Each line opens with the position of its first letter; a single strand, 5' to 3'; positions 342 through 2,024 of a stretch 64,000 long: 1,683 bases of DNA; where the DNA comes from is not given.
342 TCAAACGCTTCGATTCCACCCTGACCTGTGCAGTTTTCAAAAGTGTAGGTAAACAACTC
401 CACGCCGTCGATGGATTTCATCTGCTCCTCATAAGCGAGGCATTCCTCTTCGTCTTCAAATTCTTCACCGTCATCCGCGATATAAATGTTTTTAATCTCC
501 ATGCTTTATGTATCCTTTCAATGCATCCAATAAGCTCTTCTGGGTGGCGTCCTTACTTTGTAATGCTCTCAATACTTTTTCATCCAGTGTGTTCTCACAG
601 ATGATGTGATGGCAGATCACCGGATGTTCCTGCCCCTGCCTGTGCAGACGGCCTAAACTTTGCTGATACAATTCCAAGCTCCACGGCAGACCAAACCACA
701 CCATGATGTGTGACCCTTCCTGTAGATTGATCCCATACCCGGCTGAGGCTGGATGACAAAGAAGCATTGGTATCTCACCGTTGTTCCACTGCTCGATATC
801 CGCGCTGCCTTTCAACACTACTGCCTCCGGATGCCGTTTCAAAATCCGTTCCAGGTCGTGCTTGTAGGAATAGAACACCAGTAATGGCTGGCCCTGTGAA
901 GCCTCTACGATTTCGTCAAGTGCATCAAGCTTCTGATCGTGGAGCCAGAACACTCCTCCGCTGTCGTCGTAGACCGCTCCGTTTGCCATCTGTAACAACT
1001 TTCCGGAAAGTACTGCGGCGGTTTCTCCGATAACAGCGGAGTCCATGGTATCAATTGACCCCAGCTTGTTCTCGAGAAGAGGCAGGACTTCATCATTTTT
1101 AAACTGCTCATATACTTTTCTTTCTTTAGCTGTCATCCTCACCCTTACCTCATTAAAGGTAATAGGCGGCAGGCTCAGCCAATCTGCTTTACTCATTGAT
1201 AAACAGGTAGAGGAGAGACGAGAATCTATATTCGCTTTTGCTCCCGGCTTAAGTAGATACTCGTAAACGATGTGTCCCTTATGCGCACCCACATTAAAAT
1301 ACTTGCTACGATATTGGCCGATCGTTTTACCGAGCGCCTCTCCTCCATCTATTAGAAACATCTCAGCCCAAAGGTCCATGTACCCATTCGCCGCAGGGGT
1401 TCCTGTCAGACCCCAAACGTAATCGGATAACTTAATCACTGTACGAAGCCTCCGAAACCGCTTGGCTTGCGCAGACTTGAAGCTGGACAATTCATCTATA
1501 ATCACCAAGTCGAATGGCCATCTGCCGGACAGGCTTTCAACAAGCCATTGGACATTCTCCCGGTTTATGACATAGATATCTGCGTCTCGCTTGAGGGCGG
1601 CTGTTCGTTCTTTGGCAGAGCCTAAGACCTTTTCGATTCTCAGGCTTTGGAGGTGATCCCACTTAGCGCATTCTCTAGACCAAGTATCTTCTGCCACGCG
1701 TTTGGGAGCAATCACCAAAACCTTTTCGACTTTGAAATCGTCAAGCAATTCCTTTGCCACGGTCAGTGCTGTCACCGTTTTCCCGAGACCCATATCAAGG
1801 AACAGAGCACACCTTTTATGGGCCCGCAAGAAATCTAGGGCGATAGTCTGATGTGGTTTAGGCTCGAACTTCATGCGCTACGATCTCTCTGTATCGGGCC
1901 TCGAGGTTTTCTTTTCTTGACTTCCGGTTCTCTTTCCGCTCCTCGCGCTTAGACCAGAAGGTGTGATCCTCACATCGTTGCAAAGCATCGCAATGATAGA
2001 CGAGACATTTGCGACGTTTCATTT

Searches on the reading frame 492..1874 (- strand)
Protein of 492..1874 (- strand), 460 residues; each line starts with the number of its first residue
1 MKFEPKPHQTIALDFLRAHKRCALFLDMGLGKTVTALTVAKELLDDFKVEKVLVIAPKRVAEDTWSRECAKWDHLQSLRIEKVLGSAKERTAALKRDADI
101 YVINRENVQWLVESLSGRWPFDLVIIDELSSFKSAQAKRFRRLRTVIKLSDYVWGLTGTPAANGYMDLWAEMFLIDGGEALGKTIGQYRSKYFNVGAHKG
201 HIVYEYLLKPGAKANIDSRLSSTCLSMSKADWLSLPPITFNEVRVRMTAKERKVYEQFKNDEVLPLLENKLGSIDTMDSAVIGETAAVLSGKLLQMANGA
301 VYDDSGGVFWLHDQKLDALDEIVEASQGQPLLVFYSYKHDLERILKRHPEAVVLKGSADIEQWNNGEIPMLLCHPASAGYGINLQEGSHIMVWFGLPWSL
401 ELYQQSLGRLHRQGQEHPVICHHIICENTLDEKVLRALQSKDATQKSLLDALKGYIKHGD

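Call 9: search_protein_families(library=pfam, proteins=[window:492-1874:-], max_evalue=0.01)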
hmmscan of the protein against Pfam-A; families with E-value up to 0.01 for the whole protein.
window:492-1874:- (460 aa): 5 families
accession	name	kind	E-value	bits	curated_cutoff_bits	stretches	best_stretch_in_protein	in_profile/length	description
PF00176.29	SNF2-rel_dom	-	7.2e-21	75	24.9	1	21-268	19-263/290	SNF2-related domain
PF04851.21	ResIII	-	9.2e-11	42.4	22.5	1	3-161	2-163/164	Type III restriction enzyme, res subunit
PF00271.37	Helicase_C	-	8.8e-10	39.3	23.5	1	314-414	1-110/110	Helicase conserved C-terminal domain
PF00270.35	DEAD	-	4e-07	30.4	26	1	7-160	2-160/167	DEAD/DEAH box helicase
PF13481.12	AAA_25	-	0.0029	17.7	27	1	4-138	18-161/195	AAA domain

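Call 50: find_encoding_contigs(protein=window:492-1874:-, flank=10000, max_places=2)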
Protein window:492-1874:- (460 aa): 2 contigs read that carry it; 2 places shown.
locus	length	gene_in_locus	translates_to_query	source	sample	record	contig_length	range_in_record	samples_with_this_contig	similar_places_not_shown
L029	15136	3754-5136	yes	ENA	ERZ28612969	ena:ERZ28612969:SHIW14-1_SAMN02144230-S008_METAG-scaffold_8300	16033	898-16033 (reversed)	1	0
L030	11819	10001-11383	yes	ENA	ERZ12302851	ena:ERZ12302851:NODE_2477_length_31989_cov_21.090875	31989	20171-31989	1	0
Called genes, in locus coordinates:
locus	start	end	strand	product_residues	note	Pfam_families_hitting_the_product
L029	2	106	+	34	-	?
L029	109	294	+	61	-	-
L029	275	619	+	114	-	-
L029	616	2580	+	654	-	PF00476:DNA_pol_A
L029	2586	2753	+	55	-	-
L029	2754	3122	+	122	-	-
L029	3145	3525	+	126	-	-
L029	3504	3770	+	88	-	-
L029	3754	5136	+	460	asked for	PF00176:SNF2-rel_dom, PF00270:DEAD (weak), PF04851:ResIII, PF00271:Helicase_C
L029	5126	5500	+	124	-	-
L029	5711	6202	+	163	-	-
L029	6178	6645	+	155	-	-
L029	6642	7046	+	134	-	PF25682:Phage_VG64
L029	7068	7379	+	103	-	PF19905:DUF6378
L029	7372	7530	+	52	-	-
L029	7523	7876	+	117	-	-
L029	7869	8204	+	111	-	-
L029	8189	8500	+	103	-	-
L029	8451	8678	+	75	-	-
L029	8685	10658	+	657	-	PF08708:PriCT_1, PF13481:AAA_25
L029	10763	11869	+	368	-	PF14659:Phage_int_SAM_3, PF22022:Phage_int_M, PF00589:Phage_integrase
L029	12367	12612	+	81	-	-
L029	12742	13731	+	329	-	PF13495:Phage_int_SAM_4 (weak), PF00589:Phage_integrase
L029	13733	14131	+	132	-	PF07463:NUMOD4 (weak)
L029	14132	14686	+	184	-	-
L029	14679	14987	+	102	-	-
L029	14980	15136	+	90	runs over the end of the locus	-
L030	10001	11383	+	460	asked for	PF00176:SNF2-rel_dom, PF00270:DEAD (weak), PF04851:ResIII, PF00271:Helicase_C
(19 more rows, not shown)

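Call 51: find_related_loci(query=L029:8685-10658:+, collection=viral_contigs, flank=3000)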
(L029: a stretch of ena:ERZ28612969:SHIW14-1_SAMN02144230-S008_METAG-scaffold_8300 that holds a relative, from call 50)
Query L029:8685-10658:+ (657 aa) in viral_contigs; peptide patterns used: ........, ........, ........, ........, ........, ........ (x = any residue, [..] = any of these).
8 stretches matched a pattern; 4 encode a relative of the query (tblastn E <= 1e-3); 4 distinct loci.
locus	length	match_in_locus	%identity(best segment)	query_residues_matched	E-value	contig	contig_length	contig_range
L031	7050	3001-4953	56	1-653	0e+0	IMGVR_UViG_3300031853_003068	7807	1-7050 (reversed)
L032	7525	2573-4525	56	1-653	0e+0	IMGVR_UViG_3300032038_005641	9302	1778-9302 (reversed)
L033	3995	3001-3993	98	1-331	0e+0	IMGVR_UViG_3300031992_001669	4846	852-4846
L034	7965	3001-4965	83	1-655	0e+0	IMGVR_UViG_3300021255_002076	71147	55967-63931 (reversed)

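Call 63: search_protein_families(library=pfam, proteins=[L029:8685-10658:+], max_evalue=0.001)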
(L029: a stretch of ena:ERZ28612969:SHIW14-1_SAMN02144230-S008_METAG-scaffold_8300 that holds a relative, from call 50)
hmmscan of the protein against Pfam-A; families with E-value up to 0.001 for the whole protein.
L029:8685-10658:+ (657 aa): 2 families
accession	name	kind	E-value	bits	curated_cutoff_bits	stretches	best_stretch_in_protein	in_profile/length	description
PF13481.12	AAA_25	-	8.4e-27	94.5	27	1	321-480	20-192/195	AAA domain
PF08708.16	PriCT_1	-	1.8e-12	47.1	21.1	1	219-272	9-61/67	Primase C terminal 1 (PriCT-1)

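Call 66: find_related_loci(query=A5, collection=viral_contigs, flank=1500)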
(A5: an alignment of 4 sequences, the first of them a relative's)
Query A5 (657 aa) in viral_contigs; peptide patterns used: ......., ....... (x = any residue, [..] = any of these).
52 stretches matched a pattern; 7 encode a relative of the query (tblastn E <= 1e-3); 7 distinct loci.
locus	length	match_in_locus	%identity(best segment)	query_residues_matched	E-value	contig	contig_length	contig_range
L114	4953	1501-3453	56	1-653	0e+0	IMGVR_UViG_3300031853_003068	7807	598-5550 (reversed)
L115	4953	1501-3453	56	1-653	0e+0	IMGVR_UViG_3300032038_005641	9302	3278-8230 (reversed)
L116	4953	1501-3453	56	1-653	0e+0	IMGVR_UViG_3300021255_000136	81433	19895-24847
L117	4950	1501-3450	56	1-653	0e+0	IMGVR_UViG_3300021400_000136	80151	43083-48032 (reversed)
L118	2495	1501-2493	98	1-331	0e+0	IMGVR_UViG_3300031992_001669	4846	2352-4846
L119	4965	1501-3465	83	1-655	0e+0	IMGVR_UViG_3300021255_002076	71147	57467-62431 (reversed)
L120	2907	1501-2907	57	1-467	4e-180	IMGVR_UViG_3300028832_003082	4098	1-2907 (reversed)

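Call 82: find_homologous_proteins(query=L029:8685-10658:+, max_evalue=1e-50)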
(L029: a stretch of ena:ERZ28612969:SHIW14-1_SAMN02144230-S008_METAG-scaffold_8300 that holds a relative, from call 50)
Query L029:8685-10658:+ (657 aa): 214 proteins with E <= 1e-50 among 8000 candidates; the best 120 are listed.
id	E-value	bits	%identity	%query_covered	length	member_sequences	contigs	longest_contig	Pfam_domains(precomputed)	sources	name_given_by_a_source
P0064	0.0e+0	1502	99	100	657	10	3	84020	PF13481.13,PF08708.17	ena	-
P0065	0.0e+0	1255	83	100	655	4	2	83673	PF13481.13,PF08708.17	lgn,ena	-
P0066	2.2e-257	874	59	100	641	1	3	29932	PF13481.13,PF08708.17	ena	-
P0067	7.4e-244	830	57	100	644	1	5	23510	PF13481.13,PF08708.17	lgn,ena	-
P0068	2.3e-243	828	57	100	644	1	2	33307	PF13481.13,PF08708.17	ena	-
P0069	2.9e-243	828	57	99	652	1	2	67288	PF13481.13,PF08708.17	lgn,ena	-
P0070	9.5e-243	826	58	99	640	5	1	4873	PF13481.13,PF08708.17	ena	-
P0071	1.3e-242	825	57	100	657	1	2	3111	PF13481.13,PF08708.17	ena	-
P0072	3.0e-242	824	56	99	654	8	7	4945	PF13481.13,PF08708.17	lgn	-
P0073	4.1e-242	824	57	100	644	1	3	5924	PF13481.13,PF08708.17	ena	-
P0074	1.0e-240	819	57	99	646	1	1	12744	PF13481.13,PF08708.17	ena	-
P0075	2.8e-240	818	56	99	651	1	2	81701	PF13481.13,PF08708.17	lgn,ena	-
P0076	5.7e-240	817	57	99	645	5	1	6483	PF13481.13,PF08708.17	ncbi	-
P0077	4.0e-239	814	57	99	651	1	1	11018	PF13481.13,PF08708.17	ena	-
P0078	4.1e-196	672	49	99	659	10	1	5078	PF13481.13,PF08708.17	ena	-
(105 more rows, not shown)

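Call 83: find_encoding_contigs(protein=P0065, flank=3000, max_places=3)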
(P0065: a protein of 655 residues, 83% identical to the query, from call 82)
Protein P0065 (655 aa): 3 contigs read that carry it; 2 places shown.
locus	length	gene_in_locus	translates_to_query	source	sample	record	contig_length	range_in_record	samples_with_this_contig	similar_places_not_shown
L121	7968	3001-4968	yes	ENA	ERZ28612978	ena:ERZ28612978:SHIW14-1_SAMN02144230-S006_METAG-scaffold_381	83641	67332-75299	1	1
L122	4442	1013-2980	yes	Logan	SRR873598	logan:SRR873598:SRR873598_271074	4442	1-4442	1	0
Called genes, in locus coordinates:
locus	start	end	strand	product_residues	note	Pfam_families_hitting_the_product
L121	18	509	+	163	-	-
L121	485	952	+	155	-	-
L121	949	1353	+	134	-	PF25682:Phage_VG64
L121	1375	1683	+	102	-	PF19905:DUF6378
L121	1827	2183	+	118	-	-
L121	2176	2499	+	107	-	-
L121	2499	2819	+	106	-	-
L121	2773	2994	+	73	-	-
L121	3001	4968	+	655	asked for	PF08708:PriCT_1, PF13481:AAA_25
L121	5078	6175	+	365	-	PF14659:Phage_int_SAM_3, PF22022:Phage_int_M, PF00589:Phage_integrase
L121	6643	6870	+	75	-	-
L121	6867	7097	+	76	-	-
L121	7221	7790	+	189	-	-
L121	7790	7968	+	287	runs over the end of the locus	-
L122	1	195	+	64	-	?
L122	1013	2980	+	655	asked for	PF08708:PriCT_1, PF13481:AAA_25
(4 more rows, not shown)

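Call 109: search_solved_structures(query=P0064, max_evalue=0.01)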
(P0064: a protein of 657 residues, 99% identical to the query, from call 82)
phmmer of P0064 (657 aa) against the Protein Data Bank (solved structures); distinct sequences matched with E-value up to 0.01: 1.
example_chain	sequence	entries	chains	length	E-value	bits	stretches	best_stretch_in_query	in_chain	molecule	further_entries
1g8y_A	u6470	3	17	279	0.00034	22.7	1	322-480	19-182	REGULATORY PROTEIN REPA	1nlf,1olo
